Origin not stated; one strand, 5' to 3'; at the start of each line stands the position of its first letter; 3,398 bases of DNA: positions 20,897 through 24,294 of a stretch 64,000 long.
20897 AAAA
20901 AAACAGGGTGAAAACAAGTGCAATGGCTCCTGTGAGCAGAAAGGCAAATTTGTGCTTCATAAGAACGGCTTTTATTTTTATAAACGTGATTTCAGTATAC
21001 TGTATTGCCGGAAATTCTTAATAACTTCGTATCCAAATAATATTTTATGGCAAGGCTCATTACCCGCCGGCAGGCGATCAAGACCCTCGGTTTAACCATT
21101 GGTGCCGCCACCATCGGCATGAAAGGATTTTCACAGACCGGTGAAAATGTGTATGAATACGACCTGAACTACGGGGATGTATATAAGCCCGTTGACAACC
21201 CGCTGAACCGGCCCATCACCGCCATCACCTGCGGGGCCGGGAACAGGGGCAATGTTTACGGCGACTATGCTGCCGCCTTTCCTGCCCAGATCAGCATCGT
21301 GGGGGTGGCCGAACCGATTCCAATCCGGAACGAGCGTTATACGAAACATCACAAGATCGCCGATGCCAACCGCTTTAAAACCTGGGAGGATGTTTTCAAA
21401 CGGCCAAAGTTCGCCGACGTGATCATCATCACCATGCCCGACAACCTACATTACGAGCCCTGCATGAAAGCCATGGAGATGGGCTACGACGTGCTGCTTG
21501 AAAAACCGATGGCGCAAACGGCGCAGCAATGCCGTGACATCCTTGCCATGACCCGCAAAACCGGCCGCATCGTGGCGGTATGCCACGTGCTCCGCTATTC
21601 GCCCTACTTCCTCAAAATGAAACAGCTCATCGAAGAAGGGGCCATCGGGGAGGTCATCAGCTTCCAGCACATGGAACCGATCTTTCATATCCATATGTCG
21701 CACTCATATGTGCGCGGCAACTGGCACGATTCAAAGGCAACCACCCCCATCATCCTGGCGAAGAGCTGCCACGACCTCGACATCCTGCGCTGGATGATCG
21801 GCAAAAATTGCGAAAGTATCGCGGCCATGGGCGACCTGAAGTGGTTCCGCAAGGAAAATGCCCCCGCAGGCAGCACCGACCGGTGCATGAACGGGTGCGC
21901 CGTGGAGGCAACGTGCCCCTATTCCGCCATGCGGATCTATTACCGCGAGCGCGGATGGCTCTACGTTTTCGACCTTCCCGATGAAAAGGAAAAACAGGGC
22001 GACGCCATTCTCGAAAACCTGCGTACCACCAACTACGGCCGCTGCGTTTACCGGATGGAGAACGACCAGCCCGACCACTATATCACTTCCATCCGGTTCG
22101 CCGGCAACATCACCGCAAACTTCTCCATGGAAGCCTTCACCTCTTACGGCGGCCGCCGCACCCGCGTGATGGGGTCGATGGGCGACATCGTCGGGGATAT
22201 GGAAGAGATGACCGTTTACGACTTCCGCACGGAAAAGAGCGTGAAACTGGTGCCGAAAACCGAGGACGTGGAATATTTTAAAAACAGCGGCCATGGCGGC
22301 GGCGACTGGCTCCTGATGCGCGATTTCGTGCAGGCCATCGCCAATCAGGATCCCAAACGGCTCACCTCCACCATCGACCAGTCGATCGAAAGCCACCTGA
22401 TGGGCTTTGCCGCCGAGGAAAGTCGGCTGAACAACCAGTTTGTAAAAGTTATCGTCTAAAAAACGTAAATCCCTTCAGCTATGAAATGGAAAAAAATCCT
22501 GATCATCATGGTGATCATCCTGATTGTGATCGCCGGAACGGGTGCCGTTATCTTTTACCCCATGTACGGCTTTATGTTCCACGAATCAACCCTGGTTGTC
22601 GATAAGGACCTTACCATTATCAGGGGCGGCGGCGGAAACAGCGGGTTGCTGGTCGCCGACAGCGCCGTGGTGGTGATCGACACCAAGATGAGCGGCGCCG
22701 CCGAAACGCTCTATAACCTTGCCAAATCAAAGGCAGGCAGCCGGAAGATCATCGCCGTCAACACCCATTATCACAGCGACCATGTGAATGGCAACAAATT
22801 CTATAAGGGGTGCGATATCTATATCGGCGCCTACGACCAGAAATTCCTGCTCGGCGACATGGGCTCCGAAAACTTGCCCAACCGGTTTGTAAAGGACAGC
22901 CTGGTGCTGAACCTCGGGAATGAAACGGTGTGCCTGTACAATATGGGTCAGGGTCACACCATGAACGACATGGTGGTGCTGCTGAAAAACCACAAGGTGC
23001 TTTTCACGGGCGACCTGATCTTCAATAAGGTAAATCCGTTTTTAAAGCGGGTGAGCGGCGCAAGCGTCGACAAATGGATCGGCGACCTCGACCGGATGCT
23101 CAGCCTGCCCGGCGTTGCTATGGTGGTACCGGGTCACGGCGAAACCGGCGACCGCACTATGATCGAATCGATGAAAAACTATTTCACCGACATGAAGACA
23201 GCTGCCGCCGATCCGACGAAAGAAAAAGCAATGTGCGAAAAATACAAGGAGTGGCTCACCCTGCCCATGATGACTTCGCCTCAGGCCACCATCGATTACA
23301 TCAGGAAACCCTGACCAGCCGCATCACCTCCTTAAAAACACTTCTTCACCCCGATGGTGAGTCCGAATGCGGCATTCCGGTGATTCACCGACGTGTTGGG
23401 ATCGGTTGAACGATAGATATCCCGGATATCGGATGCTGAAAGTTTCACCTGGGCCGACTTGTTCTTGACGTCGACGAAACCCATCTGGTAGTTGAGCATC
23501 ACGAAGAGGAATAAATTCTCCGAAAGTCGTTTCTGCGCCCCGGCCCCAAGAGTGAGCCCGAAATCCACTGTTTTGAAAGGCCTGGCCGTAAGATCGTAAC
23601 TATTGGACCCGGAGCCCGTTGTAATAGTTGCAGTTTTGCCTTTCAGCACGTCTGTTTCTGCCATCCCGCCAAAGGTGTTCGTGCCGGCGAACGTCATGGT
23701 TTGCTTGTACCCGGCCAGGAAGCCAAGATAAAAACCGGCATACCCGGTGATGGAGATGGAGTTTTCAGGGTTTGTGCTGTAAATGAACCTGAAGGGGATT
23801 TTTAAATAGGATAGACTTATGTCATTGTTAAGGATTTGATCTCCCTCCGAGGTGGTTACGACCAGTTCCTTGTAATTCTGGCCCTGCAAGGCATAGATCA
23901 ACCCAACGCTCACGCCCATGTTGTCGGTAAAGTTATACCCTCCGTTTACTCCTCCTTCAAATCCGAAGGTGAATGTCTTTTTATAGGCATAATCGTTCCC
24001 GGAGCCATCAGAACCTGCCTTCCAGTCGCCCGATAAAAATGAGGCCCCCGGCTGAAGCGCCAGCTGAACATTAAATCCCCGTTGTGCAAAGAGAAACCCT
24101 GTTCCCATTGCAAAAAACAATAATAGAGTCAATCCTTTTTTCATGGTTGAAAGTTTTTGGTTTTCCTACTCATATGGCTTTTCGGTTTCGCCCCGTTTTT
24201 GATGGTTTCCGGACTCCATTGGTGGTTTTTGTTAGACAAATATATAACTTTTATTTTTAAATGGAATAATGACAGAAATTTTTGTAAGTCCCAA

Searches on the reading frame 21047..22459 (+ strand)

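Call 9: search_protein_families(library=pfam, proteins=[window:21047-22459:+], max_evalue=0.00001)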
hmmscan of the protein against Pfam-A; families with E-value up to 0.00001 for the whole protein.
window:21047-22459:+ (470 aa): 3 families
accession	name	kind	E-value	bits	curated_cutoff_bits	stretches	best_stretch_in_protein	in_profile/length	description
PF01408.29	GFO_IDH_MocA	-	4.9e-17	63.2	24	1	62-179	6-119/120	Oxidoreductase family, NAD-binding Rossmann fold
PF22725.1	GFO_IDH_MocA_C3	-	7.7e-12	45.7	27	1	188-263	1-73/124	GFO/IDH/MocA C-terminal domain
PF02894.22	GFO_IDH_MocA_C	-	3.4e-10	40.5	22.9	1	192-467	1-217/218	Oxidoreductase family, C-terminal alpha/beta domain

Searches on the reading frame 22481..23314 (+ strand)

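Call 9: search_protein_families(library=pfam, proteins=[window:22481-23314:+], max_evalue=0.00001)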
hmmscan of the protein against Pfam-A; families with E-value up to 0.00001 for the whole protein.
window:22481-23314:+ (277 aa): 1 family
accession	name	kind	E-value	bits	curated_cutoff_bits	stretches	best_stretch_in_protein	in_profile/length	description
PF00753.33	Lactamase_B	-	5.6e-16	59.5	22.7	1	48-219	2-196/196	Metallo-beta-lactamase superfamily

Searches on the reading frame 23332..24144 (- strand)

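Call 9: search_protein_families(library=pfam, proteins=[window:23332-24144:-], max_evalue=0.00001)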
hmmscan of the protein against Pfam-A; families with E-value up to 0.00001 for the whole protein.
window:23332-24144:- (270 aa): 2 families
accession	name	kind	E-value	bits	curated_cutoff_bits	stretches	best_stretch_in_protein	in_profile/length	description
PF13568.12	OMP_b-brl_2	-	2.6e-14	54.1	27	1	19-226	1-173/175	Outer membrane protein beta-barrel domain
PF13505.12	OMP_b-brl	-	4.7e-07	30.6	28.7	1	23-236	21-172/175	Outer membrane protein beta-barrel domain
